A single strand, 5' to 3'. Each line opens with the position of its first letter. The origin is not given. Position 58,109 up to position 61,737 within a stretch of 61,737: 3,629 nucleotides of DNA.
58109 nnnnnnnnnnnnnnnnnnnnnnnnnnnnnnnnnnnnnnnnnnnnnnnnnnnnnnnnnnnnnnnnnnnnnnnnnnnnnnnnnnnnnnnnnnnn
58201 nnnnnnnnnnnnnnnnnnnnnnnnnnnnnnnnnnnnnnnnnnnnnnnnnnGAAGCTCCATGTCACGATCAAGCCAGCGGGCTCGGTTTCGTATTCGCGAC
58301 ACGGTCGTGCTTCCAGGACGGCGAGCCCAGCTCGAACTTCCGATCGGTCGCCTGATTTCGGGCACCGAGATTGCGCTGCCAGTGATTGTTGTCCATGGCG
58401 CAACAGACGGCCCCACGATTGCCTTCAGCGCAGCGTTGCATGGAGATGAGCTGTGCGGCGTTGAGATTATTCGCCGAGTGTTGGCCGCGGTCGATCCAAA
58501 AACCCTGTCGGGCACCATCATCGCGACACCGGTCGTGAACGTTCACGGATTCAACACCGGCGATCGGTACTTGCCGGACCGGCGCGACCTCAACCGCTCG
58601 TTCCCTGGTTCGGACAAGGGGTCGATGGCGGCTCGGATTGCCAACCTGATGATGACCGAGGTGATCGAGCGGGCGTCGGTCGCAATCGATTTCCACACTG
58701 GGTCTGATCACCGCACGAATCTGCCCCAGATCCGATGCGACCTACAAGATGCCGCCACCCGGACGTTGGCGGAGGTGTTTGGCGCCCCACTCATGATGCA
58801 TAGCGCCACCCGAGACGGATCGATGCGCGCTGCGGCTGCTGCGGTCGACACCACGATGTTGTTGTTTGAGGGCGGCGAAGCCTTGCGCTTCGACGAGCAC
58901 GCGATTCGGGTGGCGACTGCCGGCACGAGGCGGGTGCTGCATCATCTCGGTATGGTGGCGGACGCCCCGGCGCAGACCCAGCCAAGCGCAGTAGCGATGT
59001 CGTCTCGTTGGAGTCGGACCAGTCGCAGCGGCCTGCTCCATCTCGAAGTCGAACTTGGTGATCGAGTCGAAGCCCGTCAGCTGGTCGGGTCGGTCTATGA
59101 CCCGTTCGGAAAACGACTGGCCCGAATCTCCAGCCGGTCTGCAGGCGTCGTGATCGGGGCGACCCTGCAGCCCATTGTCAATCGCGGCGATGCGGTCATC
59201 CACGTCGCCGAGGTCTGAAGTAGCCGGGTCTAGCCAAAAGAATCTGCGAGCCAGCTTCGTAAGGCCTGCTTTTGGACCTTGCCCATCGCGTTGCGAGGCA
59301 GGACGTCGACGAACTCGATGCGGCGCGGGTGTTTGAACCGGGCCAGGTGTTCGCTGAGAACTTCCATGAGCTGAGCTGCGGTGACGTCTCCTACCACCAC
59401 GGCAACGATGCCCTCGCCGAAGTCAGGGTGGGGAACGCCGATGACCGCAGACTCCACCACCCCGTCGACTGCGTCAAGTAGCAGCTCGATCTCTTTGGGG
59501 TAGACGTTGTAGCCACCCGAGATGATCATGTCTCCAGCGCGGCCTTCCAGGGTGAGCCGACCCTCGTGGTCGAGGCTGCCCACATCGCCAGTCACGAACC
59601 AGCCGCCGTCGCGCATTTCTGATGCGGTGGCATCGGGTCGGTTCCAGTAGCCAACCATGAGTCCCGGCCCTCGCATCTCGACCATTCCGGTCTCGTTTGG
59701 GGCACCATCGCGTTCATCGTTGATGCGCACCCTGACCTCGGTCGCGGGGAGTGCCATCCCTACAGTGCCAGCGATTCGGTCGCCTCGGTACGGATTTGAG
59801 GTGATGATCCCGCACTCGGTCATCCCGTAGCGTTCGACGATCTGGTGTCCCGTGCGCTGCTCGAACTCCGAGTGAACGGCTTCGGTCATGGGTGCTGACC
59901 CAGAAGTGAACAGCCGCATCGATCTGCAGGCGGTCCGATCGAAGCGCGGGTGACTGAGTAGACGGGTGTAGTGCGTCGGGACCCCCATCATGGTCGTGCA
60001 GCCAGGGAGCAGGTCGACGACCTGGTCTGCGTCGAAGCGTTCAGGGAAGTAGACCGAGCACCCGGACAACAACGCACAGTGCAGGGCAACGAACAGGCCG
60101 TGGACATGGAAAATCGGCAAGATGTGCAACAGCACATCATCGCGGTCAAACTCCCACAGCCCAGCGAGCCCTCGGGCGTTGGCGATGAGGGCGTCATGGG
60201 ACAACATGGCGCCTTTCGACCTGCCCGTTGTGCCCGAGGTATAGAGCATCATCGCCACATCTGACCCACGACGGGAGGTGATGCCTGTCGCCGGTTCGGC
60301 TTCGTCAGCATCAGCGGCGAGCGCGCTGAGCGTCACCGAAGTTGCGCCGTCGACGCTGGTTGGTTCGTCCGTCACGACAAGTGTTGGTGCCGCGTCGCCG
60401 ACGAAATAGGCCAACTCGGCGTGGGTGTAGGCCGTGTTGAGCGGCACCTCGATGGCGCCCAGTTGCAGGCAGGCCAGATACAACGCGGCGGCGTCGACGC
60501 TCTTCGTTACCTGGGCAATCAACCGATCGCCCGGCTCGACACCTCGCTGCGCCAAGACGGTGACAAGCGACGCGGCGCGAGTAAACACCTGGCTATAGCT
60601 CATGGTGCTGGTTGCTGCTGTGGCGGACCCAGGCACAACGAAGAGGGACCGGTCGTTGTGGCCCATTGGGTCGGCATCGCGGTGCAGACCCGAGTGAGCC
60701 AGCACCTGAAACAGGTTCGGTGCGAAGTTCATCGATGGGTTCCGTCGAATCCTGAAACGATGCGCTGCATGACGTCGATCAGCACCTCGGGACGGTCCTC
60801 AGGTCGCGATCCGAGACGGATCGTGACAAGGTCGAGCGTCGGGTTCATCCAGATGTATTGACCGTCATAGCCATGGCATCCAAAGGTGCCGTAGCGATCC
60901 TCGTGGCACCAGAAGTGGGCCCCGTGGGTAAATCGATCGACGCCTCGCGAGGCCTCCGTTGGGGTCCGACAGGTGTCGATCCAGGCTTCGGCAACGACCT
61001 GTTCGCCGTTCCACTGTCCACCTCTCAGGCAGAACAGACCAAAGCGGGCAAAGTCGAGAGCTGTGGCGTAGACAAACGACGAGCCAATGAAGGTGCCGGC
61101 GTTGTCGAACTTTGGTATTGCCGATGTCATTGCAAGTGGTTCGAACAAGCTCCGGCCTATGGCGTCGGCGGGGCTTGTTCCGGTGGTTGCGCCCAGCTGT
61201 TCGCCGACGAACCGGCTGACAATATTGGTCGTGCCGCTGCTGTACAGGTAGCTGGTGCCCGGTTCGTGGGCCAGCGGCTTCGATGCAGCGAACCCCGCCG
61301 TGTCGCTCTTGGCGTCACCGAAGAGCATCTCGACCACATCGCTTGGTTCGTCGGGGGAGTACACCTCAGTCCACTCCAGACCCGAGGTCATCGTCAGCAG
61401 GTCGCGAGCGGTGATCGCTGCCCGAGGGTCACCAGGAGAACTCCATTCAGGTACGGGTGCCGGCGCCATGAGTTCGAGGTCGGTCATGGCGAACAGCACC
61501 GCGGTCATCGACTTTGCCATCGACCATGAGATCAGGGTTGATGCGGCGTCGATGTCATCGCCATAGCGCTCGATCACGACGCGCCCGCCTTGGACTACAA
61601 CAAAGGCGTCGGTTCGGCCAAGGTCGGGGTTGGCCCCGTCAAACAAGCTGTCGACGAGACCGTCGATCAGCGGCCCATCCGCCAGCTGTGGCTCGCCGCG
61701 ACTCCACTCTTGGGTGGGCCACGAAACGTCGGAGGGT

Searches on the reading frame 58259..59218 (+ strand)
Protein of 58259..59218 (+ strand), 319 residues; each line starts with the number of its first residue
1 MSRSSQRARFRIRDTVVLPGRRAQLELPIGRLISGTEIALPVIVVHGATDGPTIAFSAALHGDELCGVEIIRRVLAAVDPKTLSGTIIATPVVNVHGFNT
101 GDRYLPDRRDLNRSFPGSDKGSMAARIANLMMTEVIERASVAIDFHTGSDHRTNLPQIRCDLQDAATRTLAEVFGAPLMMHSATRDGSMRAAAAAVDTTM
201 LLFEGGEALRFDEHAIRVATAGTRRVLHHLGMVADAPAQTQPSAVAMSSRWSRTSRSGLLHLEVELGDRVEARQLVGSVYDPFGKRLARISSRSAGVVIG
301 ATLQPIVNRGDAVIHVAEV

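Call 78: search_protein_families(library=pfam, max_evalue=0.000001, proteins=[window:58259-59218:+])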
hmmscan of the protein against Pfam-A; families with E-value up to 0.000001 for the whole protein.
window:58259-59218:+ (319 aa): 1 family
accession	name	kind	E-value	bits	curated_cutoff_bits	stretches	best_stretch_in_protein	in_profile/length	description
PF24827.1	AstE_AspA_cat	-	4e-40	137.8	25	1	50-230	1-192/192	Succinylglutamate desuccinylase/Aspartoacylase catalytic domain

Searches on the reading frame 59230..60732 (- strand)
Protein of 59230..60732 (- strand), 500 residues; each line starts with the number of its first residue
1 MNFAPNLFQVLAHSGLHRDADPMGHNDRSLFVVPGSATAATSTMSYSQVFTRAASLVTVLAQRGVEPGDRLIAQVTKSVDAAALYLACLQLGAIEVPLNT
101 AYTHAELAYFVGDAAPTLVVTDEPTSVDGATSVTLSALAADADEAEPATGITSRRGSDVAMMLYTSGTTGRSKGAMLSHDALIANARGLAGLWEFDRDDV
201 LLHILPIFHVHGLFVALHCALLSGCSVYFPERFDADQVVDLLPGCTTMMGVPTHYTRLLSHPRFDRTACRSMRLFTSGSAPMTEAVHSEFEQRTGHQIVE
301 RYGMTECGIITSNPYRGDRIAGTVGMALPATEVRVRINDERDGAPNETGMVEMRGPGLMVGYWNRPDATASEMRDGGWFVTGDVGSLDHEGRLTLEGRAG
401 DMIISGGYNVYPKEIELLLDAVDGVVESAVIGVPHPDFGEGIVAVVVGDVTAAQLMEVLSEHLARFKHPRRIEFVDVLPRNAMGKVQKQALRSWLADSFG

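Call 78: search_protein_families(library=pfam, max_evalue=0.000001, proteins=[window:59230-60732:-])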
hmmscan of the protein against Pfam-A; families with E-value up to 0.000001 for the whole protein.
window:59230-60732:- (500 aa): 2 families
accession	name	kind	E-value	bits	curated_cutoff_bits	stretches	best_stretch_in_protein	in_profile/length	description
PF00501.34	AMP-binding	-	5.9e-73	246.3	29.9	1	40-363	18-384/384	AMP-binding enzyme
PF13193.12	AMP-binding_C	-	1.5e-13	51.9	24.5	1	414-485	1-76/76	AMP-binding enzyme C-terminal domain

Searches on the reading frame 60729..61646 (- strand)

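Call 78: search_protein_families(library=pfam, max_evalue=0.000001, proteins=[window:60729-61646:-])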
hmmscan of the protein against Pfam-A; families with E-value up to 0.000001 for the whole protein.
window:60729-61646:- (305 aa): 1 family
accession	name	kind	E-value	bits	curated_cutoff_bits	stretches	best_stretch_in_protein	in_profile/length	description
PF00144.29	Beta-lactamase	-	2.8e-25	89.6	27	1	14-284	18-313/329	Beta-lactamase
